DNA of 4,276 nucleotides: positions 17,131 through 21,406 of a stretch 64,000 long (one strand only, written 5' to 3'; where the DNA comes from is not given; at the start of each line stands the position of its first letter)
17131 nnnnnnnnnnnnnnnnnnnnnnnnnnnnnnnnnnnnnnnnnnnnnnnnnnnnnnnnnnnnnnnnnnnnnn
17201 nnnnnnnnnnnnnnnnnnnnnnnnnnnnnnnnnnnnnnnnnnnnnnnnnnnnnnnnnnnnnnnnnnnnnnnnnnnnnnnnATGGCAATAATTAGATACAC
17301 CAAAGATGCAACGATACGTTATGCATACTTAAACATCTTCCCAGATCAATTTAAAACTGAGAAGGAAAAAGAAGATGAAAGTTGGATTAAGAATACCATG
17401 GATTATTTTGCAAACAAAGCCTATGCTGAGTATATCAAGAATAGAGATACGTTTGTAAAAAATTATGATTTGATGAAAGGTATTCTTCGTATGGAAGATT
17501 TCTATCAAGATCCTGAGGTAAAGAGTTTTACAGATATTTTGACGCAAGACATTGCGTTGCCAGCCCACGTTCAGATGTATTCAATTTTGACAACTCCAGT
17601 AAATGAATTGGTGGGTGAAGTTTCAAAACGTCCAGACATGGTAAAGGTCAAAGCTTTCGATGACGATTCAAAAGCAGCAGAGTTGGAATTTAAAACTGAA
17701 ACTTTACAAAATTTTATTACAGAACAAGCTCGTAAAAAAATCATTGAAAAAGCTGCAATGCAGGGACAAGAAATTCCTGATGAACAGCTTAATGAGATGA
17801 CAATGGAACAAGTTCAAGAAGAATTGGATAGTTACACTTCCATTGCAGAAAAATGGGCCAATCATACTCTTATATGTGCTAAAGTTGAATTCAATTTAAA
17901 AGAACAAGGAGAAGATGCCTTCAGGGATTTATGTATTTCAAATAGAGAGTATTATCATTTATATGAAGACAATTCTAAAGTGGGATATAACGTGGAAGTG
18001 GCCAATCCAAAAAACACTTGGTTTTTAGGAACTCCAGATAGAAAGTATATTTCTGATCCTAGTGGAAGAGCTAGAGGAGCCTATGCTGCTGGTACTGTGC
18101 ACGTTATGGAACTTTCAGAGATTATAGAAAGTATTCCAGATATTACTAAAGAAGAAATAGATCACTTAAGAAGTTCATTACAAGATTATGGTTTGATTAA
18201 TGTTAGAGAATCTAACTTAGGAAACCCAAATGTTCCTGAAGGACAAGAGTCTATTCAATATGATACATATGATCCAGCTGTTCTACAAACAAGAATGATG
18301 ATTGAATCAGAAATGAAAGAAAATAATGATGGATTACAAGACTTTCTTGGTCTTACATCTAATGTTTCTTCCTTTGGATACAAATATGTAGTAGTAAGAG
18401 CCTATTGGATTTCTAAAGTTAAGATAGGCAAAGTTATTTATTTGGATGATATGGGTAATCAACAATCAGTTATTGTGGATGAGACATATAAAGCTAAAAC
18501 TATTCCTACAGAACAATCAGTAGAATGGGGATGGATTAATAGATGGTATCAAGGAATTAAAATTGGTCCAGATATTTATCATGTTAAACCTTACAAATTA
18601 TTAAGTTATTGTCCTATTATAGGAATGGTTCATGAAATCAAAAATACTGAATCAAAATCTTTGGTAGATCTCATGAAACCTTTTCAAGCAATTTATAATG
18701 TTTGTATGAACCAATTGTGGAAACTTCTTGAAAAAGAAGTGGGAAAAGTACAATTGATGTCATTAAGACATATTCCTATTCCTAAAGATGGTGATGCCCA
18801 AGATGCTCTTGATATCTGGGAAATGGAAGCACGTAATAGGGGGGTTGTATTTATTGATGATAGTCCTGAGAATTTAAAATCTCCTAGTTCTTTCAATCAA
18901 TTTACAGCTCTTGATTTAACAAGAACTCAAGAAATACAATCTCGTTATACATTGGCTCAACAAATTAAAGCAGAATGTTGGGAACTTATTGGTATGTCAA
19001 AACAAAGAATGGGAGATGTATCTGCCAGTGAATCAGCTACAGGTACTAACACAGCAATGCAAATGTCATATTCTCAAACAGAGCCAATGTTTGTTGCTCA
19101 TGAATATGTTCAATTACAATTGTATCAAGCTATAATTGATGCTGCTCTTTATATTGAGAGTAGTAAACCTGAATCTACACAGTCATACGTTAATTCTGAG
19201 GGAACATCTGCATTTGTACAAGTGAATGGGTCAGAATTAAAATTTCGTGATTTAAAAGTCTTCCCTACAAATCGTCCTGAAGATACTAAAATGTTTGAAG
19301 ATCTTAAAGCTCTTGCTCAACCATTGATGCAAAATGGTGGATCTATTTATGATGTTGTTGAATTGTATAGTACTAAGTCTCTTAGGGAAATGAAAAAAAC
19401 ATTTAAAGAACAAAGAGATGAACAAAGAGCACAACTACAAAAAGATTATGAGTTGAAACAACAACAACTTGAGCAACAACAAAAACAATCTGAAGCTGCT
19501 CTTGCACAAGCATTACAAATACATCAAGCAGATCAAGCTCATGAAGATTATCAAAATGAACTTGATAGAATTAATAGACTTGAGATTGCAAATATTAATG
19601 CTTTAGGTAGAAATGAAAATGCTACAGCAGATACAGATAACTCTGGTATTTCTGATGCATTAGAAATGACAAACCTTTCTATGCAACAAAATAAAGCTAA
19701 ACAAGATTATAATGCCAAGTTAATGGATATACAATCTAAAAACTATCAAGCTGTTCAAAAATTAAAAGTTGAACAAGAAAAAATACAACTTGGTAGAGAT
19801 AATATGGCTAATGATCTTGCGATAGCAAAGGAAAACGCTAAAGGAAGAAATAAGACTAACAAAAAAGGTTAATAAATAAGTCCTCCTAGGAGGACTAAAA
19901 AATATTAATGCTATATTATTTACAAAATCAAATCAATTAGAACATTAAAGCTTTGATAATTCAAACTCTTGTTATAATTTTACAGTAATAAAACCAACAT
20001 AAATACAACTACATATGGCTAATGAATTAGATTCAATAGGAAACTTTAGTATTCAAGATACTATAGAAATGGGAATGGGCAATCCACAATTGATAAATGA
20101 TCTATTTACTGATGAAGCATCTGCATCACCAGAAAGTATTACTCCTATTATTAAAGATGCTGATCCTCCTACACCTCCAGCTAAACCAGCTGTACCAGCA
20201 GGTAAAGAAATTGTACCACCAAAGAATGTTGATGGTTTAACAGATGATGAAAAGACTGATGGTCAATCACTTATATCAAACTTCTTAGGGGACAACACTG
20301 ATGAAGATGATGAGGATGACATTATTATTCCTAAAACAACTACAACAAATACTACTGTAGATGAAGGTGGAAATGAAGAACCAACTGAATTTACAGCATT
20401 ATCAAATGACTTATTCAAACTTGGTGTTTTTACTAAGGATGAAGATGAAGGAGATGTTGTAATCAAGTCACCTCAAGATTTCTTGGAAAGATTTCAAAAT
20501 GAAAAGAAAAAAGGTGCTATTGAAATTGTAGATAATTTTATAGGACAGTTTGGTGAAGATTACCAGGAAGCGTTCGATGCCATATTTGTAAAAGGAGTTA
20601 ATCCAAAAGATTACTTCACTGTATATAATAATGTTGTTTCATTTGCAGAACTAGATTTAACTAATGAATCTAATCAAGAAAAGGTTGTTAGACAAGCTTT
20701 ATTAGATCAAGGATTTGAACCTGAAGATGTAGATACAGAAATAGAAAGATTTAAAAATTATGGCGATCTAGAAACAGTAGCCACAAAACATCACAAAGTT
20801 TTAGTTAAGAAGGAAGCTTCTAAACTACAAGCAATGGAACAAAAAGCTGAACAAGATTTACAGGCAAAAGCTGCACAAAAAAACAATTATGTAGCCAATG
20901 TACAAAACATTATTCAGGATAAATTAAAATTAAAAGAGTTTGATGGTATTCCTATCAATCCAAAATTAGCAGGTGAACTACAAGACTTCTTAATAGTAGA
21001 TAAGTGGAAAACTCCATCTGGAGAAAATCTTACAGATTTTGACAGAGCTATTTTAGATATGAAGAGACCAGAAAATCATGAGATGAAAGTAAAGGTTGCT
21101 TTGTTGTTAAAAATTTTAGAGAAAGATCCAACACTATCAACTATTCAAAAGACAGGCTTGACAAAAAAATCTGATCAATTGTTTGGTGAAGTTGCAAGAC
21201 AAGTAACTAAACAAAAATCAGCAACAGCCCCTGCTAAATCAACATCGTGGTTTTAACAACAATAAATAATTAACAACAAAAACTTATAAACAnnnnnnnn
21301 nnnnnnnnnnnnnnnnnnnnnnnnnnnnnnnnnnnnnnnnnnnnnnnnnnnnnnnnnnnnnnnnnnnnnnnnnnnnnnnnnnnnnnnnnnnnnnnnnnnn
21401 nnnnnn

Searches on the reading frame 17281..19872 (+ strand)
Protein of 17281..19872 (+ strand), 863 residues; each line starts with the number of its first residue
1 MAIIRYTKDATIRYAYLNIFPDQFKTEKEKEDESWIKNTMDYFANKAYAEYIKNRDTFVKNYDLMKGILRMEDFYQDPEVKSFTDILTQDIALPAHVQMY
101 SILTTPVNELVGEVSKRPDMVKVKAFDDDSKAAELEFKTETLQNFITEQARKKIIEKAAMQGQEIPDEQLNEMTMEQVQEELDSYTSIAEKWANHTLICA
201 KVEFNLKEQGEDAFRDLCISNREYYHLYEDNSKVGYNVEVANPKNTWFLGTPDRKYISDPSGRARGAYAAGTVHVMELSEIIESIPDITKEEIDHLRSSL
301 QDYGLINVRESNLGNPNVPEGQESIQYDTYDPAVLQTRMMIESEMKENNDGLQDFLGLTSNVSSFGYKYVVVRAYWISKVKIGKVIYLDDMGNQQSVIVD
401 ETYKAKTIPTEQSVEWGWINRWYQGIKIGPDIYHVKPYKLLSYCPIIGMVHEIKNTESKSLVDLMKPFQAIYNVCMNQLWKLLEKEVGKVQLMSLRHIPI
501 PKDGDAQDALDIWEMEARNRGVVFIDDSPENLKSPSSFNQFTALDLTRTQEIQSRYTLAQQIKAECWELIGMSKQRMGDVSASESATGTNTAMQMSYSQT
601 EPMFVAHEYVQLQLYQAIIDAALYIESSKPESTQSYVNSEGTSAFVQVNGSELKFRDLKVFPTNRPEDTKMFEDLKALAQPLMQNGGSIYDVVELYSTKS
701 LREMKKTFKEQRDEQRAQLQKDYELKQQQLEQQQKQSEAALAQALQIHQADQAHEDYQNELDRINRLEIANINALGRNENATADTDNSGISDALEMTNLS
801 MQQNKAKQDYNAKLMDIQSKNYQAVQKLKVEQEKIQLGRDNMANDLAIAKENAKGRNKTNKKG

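Call 7: search_protein_families(library=phrogs, proteins=[window:17281-19872:+], max_evalue=0.001)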
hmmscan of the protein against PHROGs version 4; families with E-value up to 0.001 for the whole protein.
window:17281-19872:+ (863 aa): 1 family
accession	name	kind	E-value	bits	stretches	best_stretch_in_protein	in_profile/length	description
phrog_6547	-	head and packaging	1.1e-84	286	1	19-847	8-806/827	portal protein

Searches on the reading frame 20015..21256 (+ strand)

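Call 7: search_protein_families(library=phrogs, proteins=[window:20015-21256:+], max_evalue=0.001)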
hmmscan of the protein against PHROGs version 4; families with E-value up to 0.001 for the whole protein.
window:20015-21256:+ (413 aa): 2 families
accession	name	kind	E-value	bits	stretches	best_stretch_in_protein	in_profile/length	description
phrog_16294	-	unknown function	1.4e-05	25.5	1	212-395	182-357/381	-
phrog_1801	-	tail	0.00029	21.1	1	198-302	149-261/339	tail fiber protein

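Call 52: search_protein_families(library=pfam, proteins=[window:20015-21256:+], max_evalue=0.01)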
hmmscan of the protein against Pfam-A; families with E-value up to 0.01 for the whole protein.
window:20015-21256:+ (413 aa): 1 family
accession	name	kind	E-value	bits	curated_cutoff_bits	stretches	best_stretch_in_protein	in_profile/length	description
PF21982.2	RecX_HTH1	-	0.0077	16.6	26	0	222-245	16-39/40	RecX, first three-helix domain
